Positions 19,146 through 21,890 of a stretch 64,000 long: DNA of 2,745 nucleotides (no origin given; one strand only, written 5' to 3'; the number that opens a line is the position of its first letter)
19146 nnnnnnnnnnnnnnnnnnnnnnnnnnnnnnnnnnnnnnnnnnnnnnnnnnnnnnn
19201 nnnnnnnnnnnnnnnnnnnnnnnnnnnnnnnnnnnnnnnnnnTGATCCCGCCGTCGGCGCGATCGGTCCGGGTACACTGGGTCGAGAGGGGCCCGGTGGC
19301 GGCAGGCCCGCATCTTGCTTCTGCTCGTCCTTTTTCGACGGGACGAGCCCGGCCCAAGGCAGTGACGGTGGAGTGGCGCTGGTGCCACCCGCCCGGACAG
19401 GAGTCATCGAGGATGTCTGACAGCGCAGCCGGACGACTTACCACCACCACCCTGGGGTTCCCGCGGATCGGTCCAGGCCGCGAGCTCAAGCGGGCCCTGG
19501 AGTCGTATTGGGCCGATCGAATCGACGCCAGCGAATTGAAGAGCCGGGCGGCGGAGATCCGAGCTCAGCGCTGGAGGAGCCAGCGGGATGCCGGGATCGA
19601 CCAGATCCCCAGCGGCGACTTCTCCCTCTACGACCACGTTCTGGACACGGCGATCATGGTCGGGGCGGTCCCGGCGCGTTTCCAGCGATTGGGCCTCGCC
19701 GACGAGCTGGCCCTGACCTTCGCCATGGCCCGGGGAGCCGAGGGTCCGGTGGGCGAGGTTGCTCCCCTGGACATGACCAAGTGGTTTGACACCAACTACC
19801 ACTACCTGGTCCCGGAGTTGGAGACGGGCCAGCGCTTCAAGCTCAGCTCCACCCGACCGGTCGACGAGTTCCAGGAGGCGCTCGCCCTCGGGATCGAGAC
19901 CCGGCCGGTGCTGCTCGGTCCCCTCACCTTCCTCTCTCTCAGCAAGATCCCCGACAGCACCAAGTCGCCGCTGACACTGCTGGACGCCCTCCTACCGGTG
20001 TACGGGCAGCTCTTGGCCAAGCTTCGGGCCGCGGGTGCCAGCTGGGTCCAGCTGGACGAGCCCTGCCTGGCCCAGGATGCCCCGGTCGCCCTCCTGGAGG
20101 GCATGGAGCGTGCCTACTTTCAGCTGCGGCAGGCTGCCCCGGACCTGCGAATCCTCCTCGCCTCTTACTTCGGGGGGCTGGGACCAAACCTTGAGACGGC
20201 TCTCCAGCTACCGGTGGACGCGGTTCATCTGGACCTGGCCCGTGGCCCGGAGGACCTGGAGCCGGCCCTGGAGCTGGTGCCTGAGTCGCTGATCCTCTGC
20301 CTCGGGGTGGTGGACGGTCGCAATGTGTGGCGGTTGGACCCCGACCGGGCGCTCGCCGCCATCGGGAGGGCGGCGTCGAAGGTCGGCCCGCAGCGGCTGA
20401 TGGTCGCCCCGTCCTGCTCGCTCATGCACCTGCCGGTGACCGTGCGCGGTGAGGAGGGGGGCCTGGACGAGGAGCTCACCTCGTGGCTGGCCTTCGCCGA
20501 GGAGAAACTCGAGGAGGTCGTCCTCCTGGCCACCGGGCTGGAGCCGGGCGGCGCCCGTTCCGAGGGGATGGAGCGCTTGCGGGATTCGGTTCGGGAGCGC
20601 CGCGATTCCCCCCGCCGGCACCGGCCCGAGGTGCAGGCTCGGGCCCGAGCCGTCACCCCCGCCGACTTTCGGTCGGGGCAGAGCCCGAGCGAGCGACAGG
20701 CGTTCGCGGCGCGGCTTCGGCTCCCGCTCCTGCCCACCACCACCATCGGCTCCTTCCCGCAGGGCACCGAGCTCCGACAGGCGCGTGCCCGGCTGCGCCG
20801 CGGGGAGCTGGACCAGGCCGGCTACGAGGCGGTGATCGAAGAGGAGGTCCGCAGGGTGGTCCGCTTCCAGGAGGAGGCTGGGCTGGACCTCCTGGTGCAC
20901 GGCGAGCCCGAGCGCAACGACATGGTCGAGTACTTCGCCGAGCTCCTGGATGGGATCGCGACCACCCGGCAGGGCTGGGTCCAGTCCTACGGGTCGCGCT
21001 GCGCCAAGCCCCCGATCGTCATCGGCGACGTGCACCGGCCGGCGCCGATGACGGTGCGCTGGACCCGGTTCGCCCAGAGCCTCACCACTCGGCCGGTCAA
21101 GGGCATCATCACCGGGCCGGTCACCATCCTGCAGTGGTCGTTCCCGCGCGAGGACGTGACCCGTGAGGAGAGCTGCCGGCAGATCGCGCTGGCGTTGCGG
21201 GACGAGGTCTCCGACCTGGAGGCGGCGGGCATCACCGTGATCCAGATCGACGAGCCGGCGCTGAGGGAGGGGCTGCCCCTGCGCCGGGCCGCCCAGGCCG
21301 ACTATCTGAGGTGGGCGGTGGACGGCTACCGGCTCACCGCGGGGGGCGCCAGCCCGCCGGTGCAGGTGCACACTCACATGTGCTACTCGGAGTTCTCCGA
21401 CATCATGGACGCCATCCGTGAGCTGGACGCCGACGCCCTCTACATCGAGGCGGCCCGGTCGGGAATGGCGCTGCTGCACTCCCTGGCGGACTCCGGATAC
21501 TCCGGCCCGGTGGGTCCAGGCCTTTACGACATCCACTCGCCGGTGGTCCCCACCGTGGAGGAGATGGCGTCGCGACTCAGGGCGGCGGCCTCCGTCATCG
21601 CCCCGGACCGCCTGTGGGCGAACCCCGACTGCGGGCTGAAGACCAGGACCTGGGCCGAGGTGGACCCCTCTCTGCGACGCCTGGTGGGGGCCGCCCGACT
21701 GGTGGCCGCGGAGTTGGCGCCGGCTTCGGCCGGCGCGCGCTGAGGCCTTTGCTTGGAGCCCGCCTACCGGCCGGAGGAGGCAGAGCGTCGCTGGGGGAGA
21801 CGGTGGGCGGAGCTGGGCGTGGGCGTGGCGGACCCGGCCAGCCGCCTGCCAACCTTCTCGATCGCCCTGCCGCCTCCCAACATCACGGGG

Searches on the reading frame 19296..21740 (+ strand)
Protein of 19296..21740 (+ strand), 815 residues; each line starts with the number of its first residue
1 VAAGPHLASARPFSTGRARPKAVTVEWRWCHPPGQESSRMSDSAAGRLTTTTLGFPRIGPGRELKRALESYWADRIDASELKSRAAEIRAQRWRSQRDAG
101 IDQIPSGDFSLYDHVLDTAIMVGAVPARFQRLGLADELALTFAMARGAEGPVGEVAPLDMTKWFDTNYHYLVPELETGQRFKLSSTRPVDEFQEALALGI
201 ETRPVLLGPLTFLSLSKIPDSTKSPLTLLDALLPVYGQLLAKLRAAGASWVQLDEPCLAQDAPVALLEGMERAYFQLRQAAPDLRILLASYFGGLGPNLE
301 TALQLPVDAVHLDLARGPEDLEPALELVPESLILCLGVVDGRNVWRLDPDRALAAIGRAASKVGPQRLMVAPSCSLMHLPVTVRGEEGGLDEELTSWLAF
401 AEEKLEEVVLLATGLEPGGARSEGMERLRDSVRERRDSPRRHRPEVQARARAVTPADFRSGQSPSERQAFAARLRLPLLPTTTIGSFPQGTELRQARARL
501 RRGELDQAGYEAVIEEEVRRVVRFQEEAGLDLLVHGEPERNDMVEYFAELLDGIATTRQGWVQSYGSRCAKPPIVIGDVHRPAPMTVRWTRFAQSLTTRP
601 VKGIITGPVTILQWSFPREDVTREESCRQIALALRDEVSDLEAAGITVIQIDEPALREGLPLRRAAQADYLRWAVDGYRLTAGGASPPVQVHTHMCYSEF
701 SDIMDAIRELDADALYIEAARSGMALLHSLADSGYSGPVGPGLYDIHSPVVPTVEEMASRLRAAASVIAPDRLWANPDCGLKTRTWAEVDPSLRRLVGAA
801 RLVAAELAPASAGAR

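Call 9: search_protein_families(library=pfam, proteins=[window:19296-21740:+], max_evalue=0.001)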
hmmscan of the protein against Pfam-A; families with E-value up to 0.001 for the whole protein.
window:19296-21740:+ (815 aa): 2 families
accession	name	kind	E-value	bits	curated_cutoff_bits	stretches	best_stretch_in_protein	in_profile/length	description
PF01717.24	Meth_synt_2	-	9.3e-148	492.2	21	2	479-801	1-323/324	Cobalamin-independent synthase, Catalytic domain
PF08267.18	Meth_synt_1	-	4.2e-119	398.2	27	2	50-362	2-311/313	Cobalamin-independent synthase, N-terminal domain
